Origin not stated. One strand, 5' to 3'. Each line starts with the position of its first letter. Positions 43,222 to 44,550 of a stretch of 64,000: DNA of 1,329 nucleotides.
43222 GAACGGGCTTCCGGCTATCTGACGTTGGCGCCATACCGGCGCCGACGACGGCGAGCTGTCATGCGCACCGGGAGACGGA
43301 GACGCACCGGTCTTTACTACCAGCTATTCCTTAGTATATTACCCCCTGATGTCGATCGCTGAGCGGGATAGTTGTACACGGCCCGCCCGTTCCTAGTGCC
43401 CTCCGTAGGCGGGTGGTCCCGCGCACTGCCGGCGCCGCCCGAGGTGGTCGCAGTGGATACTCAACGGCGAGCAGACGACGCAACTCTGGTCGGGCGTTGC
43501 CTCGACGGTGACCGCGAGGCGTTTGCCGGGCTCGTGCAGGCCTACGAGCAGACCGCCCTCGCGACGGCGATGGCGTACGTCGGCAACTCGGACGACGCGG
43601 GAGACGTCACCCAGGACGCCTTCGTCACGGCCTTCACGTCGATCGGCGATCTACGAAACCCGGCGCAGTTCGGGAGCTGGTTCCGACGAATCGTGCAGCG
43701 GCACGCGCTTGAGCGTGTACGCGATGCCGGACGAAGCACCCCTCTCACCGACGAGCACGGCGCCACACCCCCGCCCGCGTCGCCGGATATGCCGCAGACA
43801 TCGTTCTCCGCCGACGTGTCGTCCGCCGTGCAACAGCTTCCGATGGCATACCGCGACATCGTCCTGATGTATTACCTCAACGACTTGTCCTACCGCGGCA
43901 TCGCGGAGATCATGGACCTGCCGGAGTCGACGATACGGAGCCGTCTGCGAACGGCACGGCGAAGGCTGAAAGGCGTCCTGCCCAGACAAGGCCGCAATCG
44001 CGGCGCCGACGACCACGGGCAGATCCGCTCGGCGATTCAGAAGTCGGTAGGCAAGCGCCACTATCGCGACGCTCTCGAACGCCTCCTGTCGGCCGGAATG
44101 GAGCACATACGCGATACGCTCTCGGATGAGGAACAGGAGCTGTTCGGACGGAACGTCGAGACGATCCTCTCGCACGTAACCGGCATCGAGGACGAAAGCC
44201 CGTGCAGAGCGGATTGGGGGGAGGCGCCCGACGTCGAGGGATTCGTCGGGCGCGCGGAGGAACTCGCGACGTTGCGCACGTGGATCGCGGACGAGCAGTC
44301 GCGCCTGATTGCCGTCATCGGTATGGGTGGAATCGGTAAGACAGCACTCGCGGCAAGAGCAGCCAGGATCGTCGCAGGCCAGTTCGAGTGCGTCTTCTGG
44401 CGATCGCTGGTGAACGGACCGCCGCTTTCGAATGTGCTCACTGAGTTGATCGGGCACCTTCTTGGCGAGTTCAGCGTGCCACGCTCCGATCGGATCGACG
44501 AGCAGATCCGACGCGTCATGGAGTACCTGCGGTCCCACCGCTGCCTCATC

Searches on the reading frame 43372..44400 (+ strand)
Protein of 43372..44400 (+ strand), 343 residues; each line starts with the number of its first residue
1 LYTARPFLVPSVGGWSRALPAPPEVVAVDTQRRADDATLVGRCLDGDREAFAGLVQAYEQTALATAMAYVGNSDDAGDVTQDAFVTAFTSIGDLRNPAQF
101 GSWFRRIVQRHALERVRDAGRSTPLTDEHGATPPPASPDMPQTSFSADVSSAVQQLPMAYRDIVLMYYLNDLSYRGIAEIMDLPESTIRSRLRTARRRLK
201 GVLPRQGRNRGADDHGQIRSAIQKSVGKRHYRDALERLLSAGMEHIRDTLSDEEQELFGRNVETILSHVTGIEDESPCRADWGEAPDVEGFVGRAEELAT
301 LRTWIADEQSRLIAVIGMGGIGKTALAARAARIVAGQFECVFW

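Call 72: search_protein_families(library=ncbifam, proteins=[window:43372-44400:+], max_evalue=0.01)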
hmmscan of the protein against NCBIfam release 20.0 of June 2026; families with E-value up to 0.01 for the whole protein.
window:43372-44400:+ (343 aa): 83 families (the best 25 are shown)
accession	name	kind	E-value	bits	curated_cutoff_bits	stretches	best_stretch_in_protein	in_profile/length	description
TIGR02954.1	Sig70_famx3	hypoth_equivalog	1.1e-29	103.3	188.5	1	36-203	3-167/170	RNA polymerase sigma-70 factor, TIGR02954 family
NF008888.0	PRK11922.1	equivalog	1.6e-28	99.9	204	1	30-205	11-198/231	RNA polymerase sigma factor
NF009171.0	PRK12518.1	equivalog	6.8e-28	97.8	208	1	28-207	6-188/191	RNA polymerase sigma factor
NF007223.0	PRK09641.1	equivalog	1.1e-24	87.4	209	1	40-201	9-182/187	RNA polymerase sigma factor SigW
NF007225.0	PRK09643.1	equivalog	2.5e-24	86.1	190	1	31-209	9-188/204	RNA polymerase sigma factor SigM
TIGR02937.1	sigma70-ECF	superfamily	5.1e-24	84.8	42.9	1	49-200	1-162/165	sigma-70 family RNA polymerase sigma factor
NF004113.0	PRK05602.1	equivalog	8.6e-24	84.3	208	1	30-209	26-207/211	RNA polymerase sigma factor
NF053879.1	RNAPolSigSigVBac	equivalog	1.3e-23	83.4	190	1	50-200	5-152/160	RNA polymerase sigma factor SigV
TIGR02948.1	SigW_bacill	equivalog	7.8e-23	81.5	243.1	1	43-200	12-181/187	RNA polymerase sigma factor SigW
TIGR02983.1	SigE-fam_strep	subfamily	3.7e-22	78.9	141.55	1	47-201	4-156/162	SigE family RNA polymerase sigma factor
TIGR02939.1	RpoE_Sigma70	equivalog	4.7e-22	78.9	236.15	1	33-199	4-182/190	RNA polymerase sigma factor RpoE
NF009166.1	PRK12513.1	equivalog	3e-21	76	206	1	31-205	4-188/193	RNA polymerase sigma factor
NF006930.0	PRK09415.1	subfamily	4.8e-21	75.4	198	1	50-203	17-175/179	RNA polymerase factor sigma C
TIGR02985.1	Sig70_bacteroi1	subfamily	5.7e-20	72.2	126.4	1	49-200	1-159/162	RNA polymerase sigma-70 factor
NF009190.0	PRK12538.1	equivalog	2.2e-19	70.1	303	1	34-208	48-224/233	RNA polymerase sigma factor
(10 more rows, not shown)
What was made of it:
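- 43372..48279 (+): ECF sigma / NB-ARC / WD40 / pseudo-cyclase giant gene (1635 aa). Sigma region ~43516-43971, NB-ARC match 44290-44565, WD40 ~45895-47571. NCBIfam TIGR02937 sigma70-ECF scores 84.8, above the 42.9 cut-off (call 72).
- On ECF sigma factor (the STAND N-terminus): TIGR02937 scores 84.8 bits against a cut-off of 42.9 (call 72).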
